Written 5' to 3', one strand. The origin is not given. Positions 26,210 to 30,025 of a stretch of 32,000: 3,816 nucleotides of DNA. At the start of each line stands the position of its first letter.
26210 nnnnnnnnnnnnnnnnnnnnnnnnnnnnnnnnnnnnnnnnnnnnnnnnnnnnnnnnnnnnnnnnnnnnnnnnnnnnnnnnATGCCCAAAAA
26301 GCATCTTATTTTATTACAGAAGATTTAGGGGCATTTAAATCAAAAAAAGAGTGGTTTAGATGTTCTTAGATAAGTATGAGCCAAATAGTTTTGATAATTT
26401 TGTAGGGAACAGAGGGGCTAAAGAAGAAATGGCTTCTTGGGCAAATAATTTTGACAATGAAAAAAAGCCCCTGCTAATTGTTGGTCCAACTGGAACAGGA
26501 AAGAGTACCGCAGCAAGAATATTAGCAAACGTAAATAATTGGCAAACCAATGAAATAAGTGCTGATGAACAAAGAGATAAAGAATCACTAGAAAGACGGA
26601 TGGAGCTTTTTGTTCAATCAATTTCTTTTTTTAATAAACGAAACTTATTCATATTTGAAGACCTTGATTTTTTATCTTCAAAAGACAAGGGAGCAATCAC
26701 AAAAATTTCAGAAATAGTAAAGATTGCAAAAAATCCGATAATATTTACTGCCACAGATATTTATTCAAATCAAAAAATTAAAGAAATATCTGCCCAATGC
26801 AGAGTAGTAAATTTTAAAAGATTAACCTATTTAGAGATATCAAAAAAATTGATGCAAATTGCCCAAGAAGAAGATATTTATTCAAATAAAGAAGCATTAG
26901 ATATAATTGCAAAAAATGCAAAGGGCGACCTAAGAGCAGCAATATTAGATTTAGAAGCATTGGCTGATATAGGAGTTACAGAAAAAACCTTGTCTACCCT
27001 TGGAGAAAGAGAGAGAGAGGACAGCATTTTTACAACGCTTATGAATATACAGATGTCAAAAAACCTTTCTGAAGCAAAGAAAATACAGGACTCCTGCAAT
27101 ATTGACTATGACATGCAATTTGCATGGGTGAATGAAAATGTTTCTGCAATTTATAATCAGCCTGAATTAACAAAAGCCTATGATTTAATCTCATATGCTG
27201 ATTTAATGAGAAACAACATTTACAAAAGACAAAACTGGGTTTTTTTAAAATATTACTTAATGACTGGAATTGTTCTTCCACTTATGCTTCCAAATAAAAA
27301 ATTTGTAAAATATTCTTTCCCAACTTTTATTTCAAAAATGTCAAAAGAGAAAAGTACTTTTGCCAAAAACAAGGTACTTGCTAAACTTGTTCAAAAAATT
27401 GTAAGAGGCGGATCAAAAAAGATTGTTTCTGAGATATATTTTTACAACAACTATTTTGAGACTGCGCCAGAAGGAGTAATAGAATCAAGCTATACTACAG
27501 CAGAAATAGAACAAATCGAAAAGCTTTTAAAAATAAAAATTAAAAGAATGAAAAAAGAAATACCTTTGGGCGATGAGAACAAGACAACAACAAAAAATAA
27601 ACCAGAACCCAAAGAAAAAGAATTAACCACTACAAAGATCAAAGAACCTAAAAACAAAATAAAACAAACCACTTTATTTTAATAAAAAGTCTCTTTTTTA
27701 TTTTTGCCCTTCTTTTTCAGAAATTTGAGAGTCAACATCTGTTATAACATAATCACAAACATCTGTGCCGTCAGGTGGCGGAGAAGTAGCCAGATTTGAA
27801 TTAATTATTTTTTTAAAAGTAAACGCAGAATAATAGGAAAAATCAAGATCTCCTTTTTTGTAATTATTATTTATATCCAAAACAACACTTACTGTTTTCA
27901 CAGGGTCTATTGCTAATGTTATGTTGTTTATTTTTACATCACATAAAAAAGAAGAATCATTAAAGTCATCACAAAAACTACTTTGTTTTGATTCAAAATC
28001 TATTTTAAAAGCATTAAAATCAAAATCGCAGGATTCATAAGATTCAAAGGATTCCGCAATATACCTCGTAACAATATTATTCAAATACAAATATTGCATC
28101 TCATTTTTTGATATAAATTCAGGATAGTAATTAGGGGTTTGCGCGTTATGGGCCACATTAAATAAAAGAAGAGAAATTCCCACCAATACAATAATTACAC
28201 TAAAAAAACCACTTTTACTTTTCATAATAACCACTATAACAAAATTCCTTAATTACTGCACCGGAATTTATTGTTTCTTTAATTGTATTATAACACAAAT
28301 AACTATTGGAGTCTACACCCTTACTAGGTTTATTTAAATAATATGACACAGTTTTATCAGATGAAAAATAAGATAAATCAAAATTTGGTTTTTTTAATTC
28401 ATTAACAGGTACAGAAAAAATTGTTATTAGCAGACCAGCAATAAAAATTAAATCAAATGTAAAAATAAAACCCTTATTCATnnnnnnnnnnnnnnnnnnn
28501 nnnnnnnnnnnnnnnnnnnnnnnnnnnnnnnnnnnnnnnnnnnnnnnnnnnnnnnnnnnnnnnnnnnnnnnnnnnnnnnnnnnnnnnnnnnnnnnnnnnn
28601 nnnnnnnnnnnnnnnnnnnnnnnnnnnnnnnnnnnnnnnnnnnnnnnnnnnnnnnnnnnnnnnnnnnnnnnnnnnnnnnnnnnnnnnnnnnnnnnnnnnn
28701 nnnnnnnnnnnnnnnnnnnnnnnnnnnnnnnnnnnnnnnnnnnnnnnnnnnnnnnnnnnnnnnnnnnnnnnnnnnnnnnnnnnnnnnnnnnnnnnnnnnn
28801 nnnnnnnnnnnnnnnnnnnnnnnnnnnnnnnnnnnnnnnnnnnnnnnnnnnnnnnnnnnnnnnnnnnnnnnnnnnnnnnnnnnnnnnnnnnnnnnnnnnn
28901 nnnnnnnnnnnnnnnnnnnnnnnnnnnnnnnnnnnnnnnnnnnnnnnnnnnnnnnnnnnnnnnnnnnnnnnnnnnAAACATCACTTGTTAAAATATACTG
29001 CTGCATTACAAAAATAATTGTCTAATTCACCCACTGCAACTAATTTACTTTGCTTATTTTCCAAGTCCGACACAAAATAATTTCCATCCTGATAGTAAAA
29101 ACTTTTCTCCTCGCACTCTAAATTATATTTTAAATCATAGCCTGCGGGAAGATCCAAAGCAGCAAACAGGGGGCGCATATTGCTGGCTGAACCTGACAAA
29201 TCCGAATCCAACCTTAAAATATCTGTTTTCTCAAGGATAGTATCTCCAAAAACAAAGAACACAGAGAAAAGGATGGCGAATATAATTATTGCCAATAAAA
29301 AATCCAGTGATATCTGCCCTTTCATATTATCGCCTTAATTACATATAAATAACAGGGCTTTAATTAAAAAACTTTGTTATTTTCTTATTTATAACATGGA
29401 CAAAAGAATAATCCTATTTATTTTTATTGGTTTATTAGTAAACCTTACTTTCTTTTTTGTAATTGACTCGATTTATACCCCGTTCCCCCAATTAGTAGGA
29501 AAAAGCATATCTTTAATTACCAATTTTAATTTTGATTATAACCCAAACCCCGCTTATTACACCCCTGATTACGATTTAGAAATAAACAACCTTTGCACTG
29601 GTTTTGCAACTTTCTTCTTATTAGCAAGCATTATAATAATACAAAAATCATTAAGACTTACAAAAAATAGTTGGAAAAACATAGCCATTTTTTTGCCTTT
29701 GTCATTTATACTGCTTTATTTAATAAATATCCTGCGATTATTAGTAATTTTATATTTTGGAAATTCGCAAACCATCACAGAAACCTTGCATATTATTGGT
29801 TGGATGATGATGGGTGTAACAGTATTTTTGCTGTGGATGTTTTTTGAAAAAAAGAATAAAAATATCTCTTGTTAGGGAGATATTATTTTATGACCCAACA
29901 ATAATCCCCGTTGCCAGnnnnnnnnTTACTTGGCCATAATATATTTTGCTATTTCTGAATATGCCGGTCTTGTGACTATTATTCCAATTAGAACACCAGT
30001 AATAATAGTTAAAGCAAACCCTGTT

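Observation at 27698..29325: Four-gene operon of pilin-like proteins with paired cysteines: candidate minor-pilin or tip complex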

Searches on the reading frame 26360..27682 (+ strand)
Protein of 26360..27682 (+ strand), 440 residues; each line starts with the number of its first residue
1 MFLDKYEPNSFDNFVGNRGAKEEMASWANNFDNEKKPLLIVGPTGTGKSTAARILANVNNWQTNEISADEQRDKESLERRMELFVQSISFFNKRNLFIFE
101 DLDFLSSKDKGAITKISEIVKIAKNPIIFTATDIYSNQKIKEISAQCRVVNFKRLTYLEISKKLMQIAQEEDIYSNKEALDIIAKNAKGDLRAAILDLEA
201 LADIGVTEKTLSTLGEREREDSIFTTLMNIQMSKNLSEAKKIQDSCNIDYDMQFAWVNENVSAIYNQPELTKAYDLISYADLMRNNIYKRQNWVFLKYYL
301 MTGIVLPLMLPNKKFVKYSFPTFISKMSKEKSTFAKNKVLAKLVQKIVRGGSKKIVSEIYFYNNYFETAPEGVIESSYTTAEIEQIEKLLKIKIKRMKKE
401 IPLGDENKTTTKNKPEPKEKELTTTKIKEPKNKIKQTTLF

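Call 19: search_protein_families(library=pfam, proteins=[window:26360-27682:+], max_evalue=0.001)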
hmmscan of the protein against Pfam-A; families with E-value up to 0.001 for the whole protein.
window:26360-27682:+ (440 aa): 11 families
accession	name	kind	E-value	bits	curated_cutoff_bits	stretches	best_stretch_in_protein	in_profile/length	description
PF21960.2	RCF1-5-like_lid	-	4.9e-08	33.2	27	1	163-202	2-42/43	RCF1/5-like, AAA+ ATPase lid domain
PF00005.33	ABC_tran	-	5.3e-06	27.5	25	1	36-124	12-80/137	ABC transporter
PF00004.35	AAA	-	9.6e-06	26.5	21.2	1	38-109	1-73/131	ATPase family associated with various cellular activities (AAA)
PF08519.17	RFC1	-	3.3e-05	24.5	23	1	277-332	1-57/158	Replication factor RFC1 C terminal domain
PF22608.2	DNAX_ATPase_lid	-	4.8e-05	23.5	27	1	159-194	1-36/49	DNA polymerase III clamp loader subunit, ATPase lid domain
PF03215.21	Rad17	-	4.9e-05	23.8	23.8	1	3-69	10-79/186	Rad17 P-loop domain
PF07728.20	AAA_5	-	6.7e-05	23.3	22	1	37-124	1-80/139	AAA domain (dynein-related subfamily)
PF14532.12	Sigma54_activ_2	-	0.00011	23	25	1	23-115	9-91/138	Sigma-54 interaction domain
PF12775.13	AAA_7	-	0.00063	19.8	25.8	0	27-83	25-84/181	P-loop containing dynein motor region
PF13173.12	AAA_14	-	0.0007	20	27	0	35-101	2-70/129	AAA domain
PF05496.18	RuvB_N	-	0.0008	19.6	27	0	8-68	3-66/159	Holliday junction DNA helicase RuvB P-loop domain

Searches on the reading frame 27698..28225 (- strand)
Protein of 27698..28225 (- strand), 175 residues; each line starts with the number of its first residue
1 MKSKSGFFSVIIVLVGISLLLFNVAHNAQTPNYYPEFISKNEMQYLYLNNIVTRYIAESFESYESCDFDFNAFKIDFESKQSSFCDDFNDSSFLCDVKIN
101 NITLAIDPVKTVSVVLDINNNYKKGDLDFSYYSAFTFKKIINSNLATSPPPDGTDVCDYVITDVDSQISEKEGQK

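Call 5: search_protein_families(library=pfam, proteins=[window:27698-28225:-], max_evalue=1)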
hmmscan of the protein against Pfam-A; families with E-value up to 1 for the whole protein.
window:27698-28225:- (175 aa): 0 families

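Call 6: search_protein_families(library=ncbifam, proteins=[window:27698-28225:-], max_evalue=1)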
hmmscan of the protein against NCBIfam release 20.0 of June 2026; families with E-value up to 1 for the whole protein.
window:27698-28225:- (175 aa): 0 families

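Call 8: find_homologous_proteins(query=window:27698-28225:-, max_evalue=0.01)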
Query window:27698-28225:- (175 aa): 5 proteins with E <= 0.01 among 43 candidates.
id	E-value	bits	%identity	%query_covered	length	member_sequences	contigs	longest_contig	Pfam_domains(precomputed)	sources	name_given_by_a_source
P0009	9.5e-108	375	99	100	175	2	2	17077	-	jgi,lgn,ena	-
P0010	5.0e-44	168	52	100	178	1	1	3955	-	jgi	jgi:hypothetical protein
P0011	2.9e-40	156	45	99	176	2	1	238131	-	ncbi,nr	ncbi:MAG: hypothetical protein PHH82_00485 [Candidatus ainarchaeum sp.]|nr:hypothetical protein [Can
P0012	2.0e-39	153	46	99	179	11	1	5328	-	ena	-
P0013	3.1e-39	152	46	99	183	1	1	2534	-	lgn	-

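Call 15: find_related_loci(query=A2, collection=metagenome_contigs, flank=10000)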
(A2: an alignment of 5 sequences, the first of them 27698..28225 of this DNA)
Query A2 (175 aa) in metagenome_contigs; peptide patterns used: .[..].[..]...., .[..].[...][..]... (x = any residue, [..] = any of these).
412 stretches matched a pattern; 4 encode a relative of the query (tblastn E <= 1e-3); 4 distinct loci.
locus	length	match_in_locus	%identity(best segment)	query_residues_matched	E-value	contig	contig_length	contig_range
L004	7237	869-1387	46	2-175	5e-46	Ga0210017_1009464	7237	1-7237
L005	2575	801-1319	43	2-175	5e-42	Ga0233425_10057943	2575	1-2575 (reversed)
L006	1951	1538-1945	46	2-140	4e-36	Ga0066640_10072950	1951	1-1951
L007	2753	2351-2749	49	6-141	4e-35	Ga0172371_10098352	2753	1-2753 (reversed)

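Call 53: predict_structure(alignment_id=A2)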
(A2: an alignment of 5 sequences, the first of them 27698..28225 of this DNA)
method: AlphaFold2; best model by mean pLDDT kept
length: 175 residues; sequences in the alignment: 5
mean_pLDDT: 80.8   pTM: 0.71
mean pLDDT of the five models: 80.8, 78.0, 77.8, 57.9, 57.0
residues with pLDDT >= 90: 84; 70-90: 47; 50-70: 27; < 50: 17
segments of 3 or more residues with pLDDT < 50: 1-7, 22-31
pLDDT, mean of each block of 10 residues (from residue 1): 45 55 46 72 92 94 85 94 91 92 90 95 85 94 71 76 93 86
secondary structure, 60 per line:
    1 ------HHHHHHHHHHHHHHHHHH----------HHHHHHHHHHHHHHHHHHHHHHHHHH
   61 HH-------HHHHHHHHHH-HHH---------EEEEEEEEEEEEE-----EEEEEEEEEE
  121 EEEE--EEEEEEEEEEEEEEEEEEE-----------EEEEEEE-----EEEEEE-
elements in order: H7-24 H35-62 H70-79 E93-105 E111-124 E127-145 E157-163 E169-174

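Call 56: fold_search(model_id=the predicted structure, library=pdb)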
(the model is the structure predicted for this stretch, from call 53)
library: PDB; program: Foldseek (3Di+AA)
matches with E <= 10: 765; with E <= 0.001: 0
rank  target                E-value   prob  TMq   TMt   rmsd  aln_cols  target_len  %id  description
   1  6uxc_B                3.5e-02  0.99  0.26  0.26   6.9        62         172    8  1.65A resolution structure of the hypothetical protein CT253 from Chlamydia trachomatis (released 2020-11-11)
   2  6uxc_A                7.4e-02  0.97  0.24  0.25   6.8        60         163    7  1.65A resolution structure of the hypothetical protein CT253 from Chlamydia trachomatis (released 2020-11-11)
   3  5wd6_A                1.1e-01  0.54  0.33  0.30  11.2       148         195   11  bovine salivary protein form 30b (released 2018-07-11)
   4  8t17_A                1.2e-01  0.21  0.22  0.27  14.1       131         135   17  Cryo-EM structure of tetradecameric hub domain of CaMKII beta (released 2024-06-12)
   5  5bka_D                1.3e-01  0.14  0.16  0.20  15.3       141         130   11  2.1 Angstrom structure of ActVI-ORFA from Streptomyces Coelicolor (released 2020-06-03)
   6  3ejv                  1.4e-01  0.47  0.22  0.24  11.3       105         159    8  Crystal structure of a cystatin-like protein (saro_2766) from novosphingobium aromaticivorans dsm at 1.40 A resolution (released 2008-09-30)
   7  8uso_A                1.8e-01  0.10  0.19  0.10  16.1       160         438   14  Full-length human CaMKII delta holoenzyme (released 2024-03-27)
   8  6jzf_B                2.1e-01  0.33  0.19  0.22   6.9        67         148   10  Structure of the intermembrane space region of PARC6 (released 2020-05-06)
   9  5u9o_E                2.1e-01  0.16  0.17  0.19  10.3        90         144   10  Cocrystal structure of the intermembrane space region of the plastid division proteins PARC6 and PDV1 (released 2017-12-20)
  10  4uv2_M                2.2e-01  0.69  0.27  0.22   5.3        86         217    5  Structure of the curli transport lipoprotein CsgG in a non-lipidated, pre-pore conformation (released 2014-09-24)
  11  2ux0_E                2.2e-01  0.16  0.22  0.27  14.1       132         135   17  Structure of the oligomerisation domain of calcium-calmodulin dependent protein kinase II gamma (released 2007-04-10)
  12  2ux0_B                2.2e-01  0.16  0.22  0.27  14.1       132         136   17  Structure of the oligomerisation domain of calcium-calmodulin dependent protein kinase II gamma (released 2007-04-10)
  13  5bka_F                2.2e-01  0.12  0.20  0.24  14.6       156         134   10  2.1 Angstrom structure of ActVI-ORFA from Streptomyces Coelicolor (released 2020-06-03)
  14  4uv2_O                2.4e-01  0.38  0.24  0.20   6.1        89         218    8  Structure of the curli transport lipoprotein CsgG in a non-lipidated, pre-pore conformation (released 2014-09-24)
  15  5bka_E                2.4e-01  0.12  0.19  0.24  14.0       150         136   10  2.1 Angstrom structure of ActVI-ORFA from Streptomyces Coelicolor (released 2020-06-03)
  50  7o5y_B                4.2e-01  0.10  0.18  0.23  16.4       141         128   13  PilA minor pilin of Streptococcus sanguinis type IV pili (released 2022-04-20)
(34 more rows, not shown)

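Call 58: search_solved_structures(query=A2, max_evalue=10)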
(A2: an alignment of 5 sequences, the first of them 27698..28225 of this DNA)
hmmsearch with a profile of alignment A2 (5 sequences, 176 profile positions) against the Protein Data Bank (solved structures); distinct sequences matched with E-value up to 10: 2.
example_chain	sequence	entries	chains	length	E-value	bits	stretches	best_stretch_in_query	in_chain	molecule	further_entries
1t71_A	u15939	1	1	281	0.37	14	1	65-91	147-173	phosphatase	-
8a3w_Sh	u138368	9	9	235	0.54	13.5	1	93-161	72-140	Putative RNA binding protein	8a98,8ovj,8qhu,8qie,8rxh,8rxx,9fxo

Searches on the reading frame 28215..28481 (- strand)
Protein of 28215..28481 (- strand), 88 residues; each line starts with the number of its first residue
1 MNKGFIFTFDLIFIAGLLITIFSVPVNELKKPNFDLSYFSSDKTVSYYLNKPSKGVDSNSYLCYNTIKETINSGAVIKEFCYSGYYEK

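Call 5: search_protein_families(library=pfam, proteins=[window:28215-28481:-], max_evalue=1)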
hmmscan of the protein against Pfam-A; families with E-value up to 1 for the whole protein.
window:28215-28481:- (88 aa): 1 family
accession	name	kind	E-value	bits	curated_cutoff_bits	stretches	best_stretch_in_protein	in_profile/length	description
PF20299.4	NARF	-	0.049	14.4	25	1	39-79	67-106/112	Nucleotidyltransferase-Associated Rossmannoid Fold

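Call 6: search_protein_families(library=ncbifam, proteins=[window:28215-28481:-], max_evalue=1)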
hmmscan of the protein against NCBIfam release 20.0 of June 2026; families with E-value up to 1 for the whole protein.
window:28215-28481:- (88 aa): 0 families

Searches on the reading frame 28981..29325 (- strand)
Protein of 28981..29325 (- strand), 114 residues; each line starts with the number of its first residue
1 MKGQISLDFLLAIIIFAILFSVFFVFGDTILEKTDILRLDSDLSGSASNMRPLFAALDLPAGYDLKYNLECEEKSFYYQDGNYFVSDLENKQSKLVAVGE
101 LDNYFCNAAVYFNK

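Call 5: search_protein_families(library=pfam, proteins=[window:28981-29325:-], max_evalue=1)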
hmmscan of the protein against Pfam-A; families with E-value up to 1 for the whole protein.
window:28981-29325:- (114 aa): 1 family
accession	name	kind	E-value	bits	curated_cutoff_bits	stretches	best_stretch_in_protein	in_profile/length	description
PF23958.1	DUF7287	-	0.17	12.9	27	1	2-26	3-25/157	Family of unknown function (DUF7287)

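Call 6: search_protein_families(library=ncbifam, proteins=[window:28981-29325:-], max_evalue=1)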
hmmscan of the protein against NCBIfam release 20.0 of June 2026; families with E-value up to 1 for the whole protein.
window:28981-29325:- (114 aa): 2 families
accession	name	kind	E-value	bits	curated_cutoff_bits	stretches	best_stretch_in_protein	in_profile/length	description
NF050141.1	CLIBASIA_04065_VF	exception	0.054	12.3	450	1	13-46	23-56/403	CLIBASIA_04065 family virulence factor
NF033861.1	sm_mem_Ecr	equivalog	0.24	11.2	33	1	9-30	7-28/46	Ecr family regulatory small membrane protein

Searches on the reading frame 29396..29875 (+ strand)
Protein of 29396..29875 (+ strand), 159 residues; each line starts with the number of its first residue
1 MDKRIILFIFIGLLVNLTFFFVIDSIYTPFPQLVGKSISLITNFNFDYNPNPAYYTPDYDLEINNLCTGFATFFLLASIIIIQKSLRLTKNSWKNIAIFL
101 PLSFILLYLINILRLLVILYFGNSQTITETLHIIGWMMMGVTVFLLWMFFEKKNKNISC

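Call 5: search_protein_families(library=pfam, proteins=[window:29396-29875:+], max_evalue=1)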
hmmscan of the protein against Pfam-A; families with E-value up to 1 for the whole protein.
window:29396-29875:+ (159 aa): 1 family
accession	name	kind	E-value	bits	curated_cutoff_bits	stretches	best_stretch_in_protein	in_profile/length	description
PF09721.15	Exosortase_EpsH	-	1.1e-08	35.2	25.7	1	55-150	154-251/254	Transmembrane exosortase (Exosortase_EpsH)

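Call 6: search_protein_families(library=ncbifam, proteins=[window:29396-29875:+], max_evalue=1)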
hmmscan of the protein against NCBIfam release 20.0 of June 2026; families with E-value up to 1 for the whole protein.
window:29396-29875:+ (159 aa): 9 families
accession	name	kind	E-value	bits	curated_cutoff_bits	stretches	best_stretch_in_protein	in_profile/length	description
TIGR04178.1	exo_archaeo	signature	1.1e-09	38.4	23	1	62-150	2-92/97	exosortase/archaeosortase family protein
TIGR04287.1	exosort_XrtK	exception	2.9e-09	36.7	55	1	36-145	37-145/163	exosortase K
TIGR03109.2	exosort_XrtA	exception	1.1e-05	25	208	1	56-150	160-256/261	exosortase A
TIGR04124.1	archaeo_artE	exception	3.9e-05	23.7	95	1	3-152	5-149/153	archaeosortase family protein ArtE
NF046081.1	exosort_XrtX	exception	0.00018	21.5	170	1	61-155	73-163/168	exosortase X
TIGR02602.1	8TM_EpsH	subfamily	0.00033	20.2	105.55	1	55-149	140-236/241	exosortase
NF041736.1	archaeo_artH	equivalog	0.00065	19.7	200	1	4-122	16-149/202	archaeosortase H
TIGR04300.1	exosort_XrtM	exception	0.0038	17.7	125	1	38-147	32-134/150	exosortase family protein XrtM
NF045607.1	exo_Victor_syst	equivalog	0.026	14.5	35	1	105-154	33-77/82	XrtV sorting system accessory protein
